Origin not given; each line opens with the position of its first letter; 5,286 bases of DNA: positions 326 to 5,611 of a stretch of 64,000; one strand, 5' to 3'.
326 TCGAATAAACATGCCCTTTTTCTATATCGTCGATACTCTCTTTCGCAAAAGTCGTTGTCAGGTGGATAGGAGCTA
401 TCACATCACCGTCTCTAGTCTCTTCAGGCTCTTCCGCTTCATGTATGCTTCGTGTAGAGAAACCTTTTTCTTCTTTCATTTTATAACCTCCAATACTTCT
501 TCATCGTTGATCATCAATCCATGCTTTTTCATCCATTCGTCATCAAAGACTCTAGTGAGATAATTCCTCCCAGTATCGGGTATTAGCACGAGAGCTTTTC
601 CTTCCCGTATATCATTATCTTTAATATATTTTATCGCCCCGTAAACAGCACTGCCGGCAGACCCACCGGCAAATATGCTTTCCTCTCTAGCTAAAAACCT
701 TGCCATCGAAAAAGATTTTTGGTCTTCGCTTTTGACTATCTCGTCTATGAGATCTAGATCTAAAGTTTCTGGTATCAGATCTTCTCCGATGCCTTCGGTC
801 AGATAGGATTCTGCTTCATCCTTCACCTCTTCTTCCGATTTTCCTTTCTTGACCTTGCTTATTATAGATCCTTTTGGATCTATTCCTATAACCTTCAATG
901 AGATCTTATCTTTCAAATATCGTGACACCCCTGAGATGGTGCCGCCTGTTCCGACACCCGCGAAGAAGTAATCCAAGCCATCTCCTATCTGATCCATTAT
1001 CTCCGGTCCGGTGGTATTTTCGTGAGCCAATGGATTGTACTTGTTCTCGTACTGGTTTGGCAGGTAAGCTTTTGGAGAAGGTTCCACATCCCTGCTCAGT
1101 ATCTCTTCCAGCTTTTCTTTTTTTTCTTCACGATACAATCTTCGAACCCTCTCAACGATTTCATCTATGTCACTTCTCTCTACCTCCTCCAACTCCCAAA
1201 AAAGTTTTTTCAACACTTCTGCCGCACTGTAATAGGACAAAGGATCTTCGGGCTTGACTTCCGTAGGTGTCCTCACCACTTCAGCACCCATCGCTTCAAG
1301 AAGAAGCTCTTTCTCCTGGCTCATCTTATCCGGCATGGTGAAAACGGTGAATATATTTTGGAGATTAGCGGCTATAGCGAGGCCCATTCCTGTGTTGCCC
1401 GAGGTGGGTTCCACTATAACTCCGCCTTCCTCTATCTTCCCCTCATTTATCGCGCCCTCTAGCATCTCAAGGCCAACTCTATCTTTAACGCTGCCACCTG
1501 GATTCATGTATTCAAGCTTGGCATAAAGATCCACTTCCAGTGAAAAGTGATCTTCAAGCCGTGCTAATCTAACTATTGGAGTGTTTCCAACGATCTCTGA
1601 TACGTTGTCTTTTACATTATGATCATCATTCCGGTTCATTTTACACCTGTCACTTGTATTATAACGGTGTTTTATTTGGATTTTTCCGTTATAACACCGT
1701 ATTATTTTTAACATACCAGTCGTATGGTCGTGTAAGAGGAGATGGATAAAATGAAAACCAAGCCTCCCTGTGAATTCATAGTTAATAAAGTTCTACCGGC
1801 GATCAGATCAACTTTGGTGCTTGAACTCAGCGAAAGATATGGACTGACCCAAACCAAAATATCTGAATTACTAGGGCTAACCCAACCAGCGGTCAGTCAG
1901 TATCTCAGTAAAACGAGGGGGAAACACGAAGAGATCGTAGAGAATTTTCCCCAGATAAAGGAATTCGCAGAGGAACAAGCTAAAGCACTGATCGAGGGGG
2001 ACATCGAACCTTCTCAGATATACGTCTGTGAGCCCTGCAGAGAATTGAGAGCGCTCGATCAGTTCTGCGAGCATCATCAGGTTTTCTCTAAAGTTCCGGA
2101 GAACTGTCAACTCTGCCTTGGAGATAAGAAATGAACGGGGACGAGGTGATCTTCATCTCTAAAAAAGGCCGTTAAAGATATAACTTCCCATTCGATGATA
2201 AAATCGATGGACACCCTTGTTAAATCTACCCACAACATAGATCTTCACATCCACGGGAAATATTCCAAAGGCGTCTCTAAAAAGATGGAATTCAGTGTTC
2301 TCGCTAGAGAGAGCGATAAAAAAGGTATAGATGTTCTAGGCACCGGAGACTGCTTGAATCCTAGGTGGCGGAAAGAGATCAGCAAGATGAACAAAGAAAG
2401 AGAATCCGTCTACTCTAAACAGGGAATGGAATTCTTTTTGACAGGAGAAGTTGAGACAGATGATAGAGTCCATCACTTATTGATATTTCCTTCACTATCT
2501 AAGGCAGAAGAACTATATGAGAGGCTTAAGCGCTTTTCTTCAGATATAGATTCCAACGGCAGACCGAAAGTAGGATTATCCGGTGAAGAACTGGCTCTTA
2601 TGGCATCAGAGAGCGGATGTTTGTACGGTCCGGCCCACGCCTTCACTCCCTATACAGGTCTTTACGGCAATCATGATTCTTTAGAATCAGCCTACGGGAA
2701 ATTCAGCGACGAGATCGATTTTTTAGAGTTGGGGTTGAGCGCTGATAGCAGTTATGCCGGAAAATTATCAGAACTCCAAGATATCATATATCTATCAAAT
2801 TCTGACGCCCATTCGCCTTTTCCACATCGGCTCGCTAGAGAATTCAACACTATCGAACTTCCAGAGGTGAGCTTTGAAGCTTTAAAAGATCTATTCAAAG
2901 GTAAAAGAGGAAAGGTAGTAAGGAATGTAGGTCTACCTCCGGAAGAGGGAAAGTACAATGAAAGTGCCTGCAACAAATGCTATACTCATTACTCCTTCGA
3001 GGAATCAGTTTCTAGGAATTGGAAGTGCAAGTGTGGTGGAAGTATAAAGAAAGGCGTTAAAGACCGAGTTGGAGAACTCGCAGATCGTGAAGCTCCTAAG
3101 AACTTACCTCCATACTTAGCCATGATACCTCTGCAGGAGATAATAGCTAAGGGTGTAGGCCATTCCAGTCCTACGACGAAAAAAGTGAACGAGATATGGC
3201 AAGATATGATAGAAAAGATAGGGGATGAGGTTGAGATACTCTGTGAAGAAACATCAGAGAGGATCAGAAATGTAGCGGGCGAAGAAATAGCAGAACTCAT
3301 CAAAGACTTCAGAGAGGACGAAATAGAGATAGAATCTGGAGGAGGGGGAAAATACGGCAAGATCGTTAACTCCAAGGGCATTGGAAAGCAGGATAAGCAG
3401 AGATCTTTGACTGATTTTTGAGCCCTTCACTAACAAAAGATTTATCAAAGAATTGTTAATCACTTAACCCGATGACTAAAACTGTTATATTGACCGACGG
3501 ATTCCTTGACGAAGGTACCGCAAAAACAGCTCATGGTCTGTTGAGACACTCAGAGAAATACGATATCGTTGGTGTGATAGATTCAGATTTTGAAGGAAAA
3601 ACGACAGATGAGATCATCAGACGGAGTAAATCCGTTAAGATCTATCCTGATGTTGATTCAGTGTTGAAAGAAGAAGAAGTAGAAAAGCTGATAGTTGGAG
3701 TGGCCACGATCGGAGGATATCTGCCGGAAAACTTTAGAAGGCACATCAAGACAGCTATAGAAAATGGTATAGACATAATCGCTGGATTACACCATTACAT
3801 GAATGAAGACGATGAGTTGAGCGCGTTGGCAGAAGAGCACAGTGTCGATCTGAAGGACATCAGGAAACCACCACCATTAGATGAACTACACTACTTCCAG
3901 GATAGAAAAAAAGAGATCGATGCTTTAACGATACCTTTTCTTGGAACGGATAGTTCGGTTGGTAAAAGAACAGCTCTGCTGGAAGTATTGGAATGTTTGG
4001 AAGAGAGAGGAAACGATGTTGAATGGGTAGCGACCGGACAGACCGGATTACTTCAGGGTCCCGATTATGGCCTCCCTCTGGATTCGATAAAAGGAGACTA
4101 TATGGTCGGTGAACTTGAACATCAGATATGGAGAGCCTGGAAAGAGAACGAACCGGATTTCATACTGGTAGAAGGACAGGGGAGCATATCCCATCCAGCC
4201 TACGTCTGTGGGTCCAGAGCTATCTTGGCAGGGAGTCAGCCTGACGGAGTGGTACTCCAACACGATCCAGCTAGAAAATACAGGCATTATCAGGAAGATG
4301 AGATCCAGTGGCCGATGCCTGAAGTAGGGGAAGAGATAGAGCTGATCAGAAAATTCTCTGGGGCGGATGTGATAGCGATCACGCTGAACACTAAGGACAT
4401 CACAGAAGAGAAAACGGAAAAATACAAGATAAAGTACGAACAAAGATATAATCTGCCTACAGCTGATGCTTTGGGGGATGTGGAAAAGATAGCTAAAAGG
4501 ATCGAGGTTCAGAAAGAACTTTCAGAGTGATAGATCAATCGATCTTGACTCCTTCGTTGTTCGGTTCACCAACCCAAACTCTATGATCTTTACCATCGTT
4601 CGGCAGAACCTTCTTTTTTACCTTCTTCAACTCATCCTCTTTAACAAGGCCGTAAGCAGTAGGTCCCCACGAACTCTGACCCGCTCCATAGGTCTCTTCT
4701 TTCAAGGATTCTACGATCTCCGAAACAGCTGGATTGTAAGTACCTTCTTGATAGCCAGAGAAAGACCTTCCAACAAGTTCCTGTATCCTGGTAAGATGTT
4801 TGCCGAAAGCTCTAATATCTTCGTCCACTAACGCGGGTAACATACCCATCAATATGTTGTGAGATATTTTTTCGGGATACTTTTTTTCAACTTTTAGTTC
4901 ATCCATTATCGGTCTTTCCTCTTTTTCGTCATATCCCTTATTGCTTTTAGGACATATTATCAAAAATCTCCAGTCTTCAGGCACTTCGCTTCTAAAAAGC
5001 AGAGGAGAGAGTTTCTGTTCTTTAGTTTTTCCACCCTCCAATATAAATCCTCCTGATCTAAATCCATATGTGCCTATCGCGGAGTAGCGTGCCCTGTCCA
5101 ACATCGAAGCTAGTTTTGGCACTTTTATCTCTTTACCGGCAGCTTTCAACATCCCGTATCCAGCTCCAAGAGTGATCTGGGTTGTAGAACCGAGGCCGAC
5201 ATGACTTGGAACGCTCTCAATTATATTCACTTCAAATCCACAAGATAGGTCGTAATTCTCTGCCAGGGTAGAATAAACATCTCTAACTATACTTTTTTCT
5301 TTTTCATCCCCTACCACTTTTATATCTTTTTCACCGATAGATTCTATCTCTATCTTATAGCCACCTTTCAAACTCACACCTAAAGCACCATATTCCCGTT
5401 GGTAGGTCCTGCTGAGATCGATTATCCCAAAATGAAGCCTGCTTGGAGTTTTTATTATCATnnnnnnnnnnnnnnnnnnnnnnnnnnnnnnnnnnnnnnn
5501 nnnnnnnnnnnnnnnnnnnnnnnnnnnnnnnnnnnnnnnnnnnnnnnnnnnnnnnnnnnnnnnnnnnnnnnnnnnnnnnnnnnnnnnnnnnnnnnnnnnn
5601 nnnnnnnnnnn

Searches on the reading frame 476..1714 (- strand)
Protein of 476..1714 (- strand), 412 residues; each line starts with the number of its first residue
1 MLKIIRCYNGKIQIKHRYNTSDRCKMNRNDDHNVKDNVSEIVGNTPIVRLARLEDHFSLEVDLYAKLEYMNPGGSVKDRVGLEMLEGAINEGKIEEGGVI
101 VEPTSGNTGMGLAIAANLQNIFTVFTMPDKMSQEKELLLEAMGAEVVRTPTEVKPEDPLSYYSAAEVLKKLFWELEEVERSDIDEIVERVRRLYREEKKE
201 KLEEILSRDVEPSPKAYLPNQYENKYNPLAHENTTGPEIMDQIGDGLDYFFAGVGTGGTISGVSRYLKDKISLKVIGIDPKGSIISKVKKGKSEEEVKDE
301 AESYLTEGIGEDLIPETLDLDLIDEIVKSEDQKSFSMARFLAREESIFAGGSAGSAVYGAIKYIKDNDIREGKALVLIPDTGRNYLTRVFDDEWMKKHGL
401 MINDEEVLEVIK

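Call 48: search_protein_families(library=pfam, proteins=[window:476-1714:-], max_evalue=0.00001)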
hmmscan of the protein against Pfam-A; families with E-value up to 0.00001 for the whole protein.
window:476-1714:- (412 aa): 1 family
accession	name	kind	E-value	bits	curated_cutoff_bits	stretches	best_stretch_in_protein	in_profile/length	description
PF00291.31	PALP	-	2.8e-64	217.7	35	1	39-379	2-294/295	Pyridoxal-phosphate dependent enzyme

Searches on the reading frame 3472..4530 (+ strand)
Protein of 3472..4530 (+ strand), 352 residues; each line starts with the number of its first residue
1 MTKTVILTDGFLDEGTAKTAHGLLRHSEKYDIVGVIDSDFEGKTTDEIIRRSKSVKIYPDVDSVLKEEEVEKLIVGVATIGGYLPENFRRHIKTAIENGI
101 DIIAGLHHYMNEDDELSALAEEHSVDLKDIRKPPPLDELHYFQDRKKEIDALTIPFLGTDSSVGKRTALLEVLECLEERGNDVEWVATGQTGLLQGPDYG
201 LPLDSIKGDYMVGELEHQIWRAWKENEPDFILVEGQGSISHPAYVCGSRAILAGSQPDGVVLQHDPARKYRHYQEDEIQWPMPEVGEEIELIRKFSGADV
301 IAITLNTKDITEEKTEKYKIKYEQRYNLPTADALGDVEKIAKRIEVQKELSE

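Call 48: search_protein_families(library=pfam, proteins=[window:3472-4530:+], max_evalue=0.00001)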
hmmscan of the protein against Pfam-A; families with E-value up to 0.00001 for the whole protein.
window:3472-4530:+ (352 aa): 2 families
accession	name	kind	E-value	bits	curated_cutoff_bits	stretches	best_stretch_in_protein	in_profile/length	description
PF07755.17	DUF1611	-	9.2e-56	188.9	25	1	143-339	4-199/201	Domain of unknown function (DUF1611_C) P-loop domain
PF17396.8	DUF1611_N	-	6.9e-24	84.5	22.6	1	40-133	3-95/95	Domain of unknown function (DUF1611_N) Rossmann-like domain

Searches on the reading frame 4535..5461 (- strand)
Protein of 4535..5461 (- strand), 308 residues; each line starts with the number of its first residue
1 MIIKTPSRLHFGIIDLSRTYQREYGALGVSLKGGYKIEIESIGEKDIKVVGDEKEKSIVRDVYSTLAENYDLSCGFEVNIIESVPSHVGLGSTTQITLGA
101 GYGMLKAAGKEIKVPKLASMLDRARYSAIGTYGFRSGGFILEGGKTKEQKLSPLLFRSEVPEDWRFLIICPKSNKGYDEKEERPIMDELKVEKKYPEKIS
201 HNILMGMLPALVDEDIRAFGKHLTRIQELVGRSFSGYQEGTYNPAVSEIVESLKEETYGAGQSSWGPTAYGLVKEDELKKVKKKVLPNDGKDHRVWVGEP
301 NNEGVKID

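Call 48: search_protein_families(library=pfam, proteins=[window:4535-5461:-], max_evalue=0.00001)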
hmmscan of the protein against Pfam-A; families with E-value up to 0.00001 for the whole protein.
window:4535-5461:- (308 aa): 2 families
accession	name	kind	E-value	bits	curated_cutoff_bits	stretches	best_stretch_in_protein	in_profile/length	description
PF08544.19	GHMP_kinases_C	-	5.3e-09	36.8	21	1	207-285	1-79/85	GHMP kinases C terminal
PF00288.32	GHMP_kinases_N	-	1.1e-06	29.2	22.3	1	58-125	2-67/87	GHMP kinases N terminal domain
